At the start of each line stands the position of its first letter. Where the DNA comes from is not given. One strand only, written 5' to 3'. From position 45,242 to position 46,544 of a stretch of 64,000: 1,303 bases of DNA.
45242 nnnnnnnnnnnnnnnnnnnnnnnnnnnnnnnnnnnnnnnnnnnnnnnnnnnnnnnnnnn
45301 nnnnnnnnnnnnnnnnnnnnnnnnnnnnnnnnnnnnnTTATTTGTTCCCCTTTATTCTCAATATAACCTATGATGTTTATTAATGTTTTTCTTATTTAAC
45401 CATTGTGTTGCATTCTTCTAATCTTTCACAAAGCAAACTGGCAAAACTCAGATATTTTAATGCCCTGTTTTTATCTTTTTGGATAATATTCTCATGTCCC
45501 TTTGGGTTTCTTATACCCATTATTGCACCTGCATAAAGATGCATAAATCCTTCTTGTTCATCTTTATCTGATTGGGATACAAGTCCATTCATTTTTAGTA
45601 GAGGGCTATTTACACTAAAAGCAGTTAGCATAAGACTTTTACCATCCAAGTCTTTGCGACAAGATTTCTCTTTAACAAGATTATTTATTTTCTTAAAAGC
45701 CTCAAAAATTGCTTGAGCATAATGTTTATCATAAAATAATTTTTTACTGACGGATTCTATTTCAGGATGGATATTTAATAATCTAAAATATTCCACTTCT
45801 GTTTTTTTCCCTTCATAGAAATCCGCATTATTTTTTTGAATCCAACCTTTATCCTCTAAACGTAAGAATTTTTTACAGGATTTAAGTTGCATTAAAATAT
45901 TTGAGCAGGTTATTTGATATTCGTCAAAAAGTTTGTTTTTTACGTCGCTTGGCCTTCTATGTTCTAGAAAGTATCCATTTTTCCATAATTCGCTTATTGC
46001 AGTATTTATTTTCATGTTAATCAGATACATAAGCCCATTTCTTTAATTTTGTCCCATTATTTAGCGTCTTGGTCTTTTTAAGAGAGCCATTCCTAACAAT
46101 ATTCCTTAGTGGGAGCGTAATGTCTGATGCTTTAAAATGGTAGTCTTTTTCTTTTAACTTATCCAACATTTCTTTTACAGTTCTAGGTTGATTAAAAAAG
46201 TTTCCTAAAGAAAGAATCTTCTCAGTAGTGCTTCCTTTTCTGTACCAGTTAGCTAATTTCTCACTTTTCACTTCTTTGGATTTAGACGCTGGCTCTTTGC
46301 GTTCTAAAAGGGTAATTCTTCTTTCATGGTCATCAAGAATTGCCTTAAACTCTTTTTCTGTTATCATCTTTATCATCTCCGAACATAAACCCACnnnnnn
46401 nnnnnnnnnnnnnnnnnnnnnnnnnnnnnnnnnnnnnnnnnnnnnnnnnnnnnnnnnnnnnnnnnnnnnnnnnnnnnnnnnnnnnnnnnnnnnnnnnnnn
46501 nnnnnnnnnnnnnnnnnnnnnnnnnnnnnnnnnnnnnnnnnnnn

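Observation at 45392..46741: Three co-oriented small unknown genes, two of them paralogs, attached to the R-M operon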

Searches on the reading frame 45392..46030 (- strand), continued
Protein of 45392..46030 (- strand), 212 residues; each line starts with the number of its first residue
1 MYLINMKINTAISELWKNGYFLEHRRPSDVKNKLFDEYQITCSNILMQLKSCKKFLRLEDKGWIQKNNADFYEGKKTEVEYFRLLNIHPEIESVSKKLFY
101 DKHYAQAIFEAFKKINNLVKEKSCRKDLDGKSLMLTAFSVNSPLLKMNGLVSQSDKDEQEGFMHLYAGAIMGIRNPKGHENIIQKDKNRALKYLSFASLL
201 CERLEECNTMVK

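Call 92: find_encoding_contigs(protein=P0060, flank=4000, max_places=2)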
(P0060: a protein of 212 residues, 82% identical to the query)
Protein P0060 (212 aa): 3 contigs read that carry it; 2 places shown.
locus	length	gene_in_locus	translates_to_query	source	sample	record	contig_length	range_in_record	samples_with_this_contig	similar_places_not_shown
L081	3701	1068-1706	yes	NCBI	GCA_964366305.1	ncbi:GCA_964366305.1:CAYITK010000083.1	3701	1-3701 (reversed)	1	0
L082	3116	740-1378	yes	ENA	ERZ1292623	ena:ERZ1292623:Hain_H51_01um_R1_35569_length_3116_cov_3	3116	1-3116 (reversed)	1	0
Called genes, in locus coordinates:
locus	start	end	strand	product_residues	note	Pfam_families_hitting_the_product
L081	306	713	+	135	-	PF01978:TrmB (weak), PF13412:HTH_24 (weak)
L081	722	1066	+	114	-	-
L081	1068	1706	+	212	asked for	PF09509:Hypoth_Ymh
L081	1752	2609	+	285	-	PF09521:RE_NgoPII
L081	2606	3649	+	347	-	PF00145:DNA_methylase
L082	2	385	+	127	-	?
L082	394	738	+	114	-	-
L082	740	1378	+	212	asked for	PF09509:Hypoth_Ymh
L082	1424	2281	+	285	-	PF09521:RE_NgoPII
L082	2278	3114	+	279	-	?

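Call 97: search_dna_similar(query=window:45392-46015:-, collection=plasmids, mode=protein, max_evalue=0.00001, max_rows=15)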
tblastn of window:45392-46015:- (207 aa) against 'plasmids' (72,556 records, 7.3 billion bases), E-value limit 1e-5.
Records with a match: 98; places in all: 101; records where one place covers at least 80% of the query: 0.
Best place of each record, by identity: <60% 98.
By first word of the organism name: Klebsiella 22; Agrobacterium 11; Rhodococcus 7; Streptomyces 6; Raoultella 6; Leptospira 5; Cupriavidus 5; Shewanella 3; Roseibium 3; Salmonella 3; and 22 more.
By predicted mobility (MOB-suite, as given by PLSDB): conjugative 51; non-mobilizable 34; mobilizable 13.
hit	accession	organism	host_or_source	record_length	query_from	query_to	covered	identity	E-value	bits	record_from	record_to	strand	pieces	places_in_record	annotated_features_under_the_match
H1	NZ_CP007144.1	Hymenobacter swuensis DY53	-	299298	79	205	61%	37.5%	3e-20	95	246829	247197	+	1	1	TIGR02391 family protein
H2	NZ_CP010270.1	Paenibacillus polymyxa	-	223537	78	200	59%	36.6%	6e-14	77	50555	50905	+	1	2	TIGR02391 family protein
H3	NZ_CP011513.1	Paenibacillus peoriae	cell culture,soil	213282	78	200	59%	36.6%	6e-13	74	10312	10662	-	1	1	TIGR02391 family protein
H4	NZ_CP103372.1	Massilia sp. H6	Whole genome of bacteria,soil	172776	69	202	65%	32.1%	7e-16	82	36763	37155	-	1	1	TIGR02391 family protein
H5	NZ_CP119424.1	Photobacterium sp. DA100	-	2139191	81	202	59%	34.4%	8e-10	65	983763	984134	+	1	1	none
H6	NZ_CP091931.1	Leptospira noguchii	Bos taurus,Cell culture,urine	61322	81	200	58%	34.4%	1e-12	73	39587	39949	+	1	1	TIGR02391 family protein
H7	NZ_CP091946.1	Leptospira noguchii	Bos taurus,Cell culture,urine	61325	81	200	58%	34.4%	1e-12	73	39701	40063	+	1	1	TIGR02391 family protein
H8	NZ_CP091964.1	Leptospira noguchii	Homo sapiens,Cell culture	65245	81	200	58%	34.4%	1e-12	73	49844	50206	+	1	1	TIGR02391 family protein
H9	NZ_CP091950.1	Leptospira noguchii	Bos taurus,Cell culture,urine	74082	81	200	58%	34.4%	1e-12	73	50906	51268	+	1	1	TIGR02391 family protein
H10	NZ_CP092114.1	Leptospira noguchii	Bos taurus,Cell culture,urine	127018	81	200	58%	34.4%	1e-12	73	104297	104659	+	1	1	TIGR02391 family protein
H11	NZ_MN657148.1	Polaromonas sp.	-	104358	82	202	58%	33.9%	1e-13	76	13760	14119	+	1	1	TIGR02391 family protein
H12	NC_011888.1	Methylobacterium nodulans ORS 2060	-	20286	81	202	59%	31.5%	1e-9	64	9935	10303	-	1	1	TIGR02391 family protein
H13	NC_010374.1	Methylobacterium sp. 4-46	-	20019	81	202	59%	31.5%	3e-9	63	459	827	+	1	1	TIGR02391 family protein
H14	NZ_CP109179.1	Streptomyces sp. NBC_01717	-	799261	82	200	57%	32.2%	3e-8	60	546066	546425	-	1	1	TIGR02391 family protein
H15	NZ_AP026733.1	Shewanella xiamenensis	-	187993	81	202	59%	31.3%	2e-8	61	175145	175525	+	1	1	TIGR02391 family protein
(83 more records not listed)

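Call 102: search_solved_structures(query=A3, max_evalue=1)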
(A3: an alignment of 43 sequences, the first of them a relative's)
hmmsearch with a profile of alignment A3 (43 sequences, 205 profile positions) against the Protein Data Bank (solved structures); distinct sequences matched with E-value up to 1: 0.

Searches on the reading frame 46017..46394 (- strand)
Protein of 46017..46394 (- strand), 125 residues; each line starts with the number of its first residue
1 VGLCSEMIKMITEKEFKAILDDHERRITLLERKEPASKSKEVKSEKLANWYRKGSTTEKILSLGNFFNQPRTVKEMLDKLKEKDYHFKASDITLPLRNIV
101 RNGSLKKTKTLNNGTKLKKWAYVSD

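Call 4: search_protein_families(library=pfam, proteins=[window:46017-46394:-], max_evalue=1)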
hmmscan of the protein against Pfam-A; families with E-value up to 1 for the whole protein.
window:46017-46394:- (125 aa): 3 families
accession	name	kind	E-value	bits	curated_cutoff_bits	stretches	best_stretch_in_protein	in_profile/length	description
PF21982.2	RecX_HTH1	-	0.0024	18.3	26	1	69-85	12-28/40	RecX, first three-helix domain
PF08457.15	Sfi1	-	0.0031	16.6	22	1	14-88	303-380/570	Sfi1 spindle body protein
PF18263.7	MCM6_C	-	0.012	16.2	23.7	1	27-84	18-72/107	MCM6 C-terminal winged-helix domain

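Call 8: search_protein_families(library=ncbifam, proteins=[window:46017-46394:-], max_evalue=1)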
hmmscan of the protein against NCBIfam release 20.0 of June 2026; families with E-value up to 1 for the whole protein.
window:46017-46394:- (125 aa): 1 family
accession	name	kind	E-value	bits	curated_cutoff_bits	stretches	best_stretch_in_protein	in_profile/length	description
NF058594.1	PacR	exception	0.15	10.4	1200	1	8-35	473-500/752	PacR family protein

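Call 9: search_protein_families(library=padloc, proteins=[window:46017-46394:-], max_evalue=1)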
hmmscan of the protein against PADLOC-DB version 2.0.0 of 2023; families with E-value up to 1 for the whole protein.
window:46017-46394:- (125 aa): 0 families

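Call 11: find_homologous_proteins(query=window:46020-46376:-, max_evalue=0.01)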
Query seq(119 aa) (119 aa): 16 proteins with E <= 0.01 among 22 candidates.
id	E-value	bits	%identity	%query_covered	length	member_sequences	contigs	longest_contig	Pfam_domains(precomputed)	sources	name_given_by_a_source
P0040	3.9e-68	245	100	97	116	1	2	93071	-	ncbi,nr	ncbi:hypothetical protein L6303_05425 [archaeon]|nr:hypothetical protein [Nanoarchaeota archaeon] MC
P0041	3.2e-53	197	81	97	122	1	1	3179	-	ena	-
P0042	7.2e-52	192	75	99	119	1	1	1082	-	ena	-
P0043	1.0e-51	192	76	98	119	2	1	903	-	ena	-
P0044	2.2e-47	178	73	96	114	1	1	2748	-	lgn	-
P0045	3.2e-47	177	75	96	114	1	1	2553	-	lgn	-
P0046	8.1e-47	176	75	96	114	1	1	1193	-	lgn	-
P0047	1.0e-46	176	76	96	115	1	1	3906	-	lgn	-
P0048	5.1e-46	174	76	94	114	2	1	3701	-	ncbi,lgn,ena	-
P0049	1.3e-36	143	65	96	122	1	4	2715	-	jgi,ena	-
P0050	1.2e-34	137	63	92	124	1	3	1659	-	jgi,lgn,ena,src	-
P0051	3.4e-28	116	65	69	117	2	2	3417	-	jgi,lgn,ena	-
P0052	2.5e-27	113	66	70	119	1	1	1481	-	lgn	-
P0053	1.7e-26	111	63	71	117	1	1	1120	-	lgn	-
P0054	2.0e-26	111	51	89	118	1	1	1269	-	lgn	-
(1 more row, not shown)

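Call 75: search_protein_families(library=phrogs, proteins=[window:46017-46376:-], max_evalue=0.01)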
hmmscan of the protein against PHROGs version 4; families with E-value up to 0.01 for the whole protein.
window:46017-46376:- (119 aa): 0 families

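Call 91: find_encoding_contigs(protein=P0047, flank=4000, max_places=2)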
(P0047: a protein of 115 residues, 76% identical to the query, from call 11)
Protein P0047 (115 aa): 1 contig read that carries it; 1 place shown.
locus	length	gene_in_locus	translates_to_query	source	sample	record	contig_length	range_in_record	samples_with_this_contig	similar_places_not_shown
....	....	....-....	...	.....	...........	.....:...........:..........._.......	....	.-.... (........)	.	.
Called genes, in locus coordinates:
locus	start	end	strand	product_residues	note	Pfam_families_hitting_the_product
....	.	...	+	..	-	?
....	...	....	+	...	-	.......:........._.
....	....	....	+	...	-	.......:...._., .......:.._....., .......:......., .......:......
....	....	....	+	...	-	-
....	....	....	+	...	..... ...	-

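Call 101: search_solved_structures(query=A2, max_evalue=1)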
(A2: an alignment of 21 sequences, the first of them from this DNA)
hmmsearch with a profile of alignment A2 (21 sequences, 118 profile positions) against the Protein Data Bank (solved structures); distinct sequences matched with E-value up to 1: 3.
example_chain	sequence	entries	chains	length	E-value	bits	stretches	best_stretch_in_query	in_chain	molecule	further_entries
1t7s_A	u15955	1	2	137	0.31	14.6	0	3-58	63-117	BAG-1 cochaperone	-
3kq4_A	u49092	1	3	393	0.56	13.8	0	32-78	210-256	Gastric intrinsic factor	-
2pmv_A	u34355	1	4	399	0.57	13.7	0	32-78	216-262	Gastric intrinsic factor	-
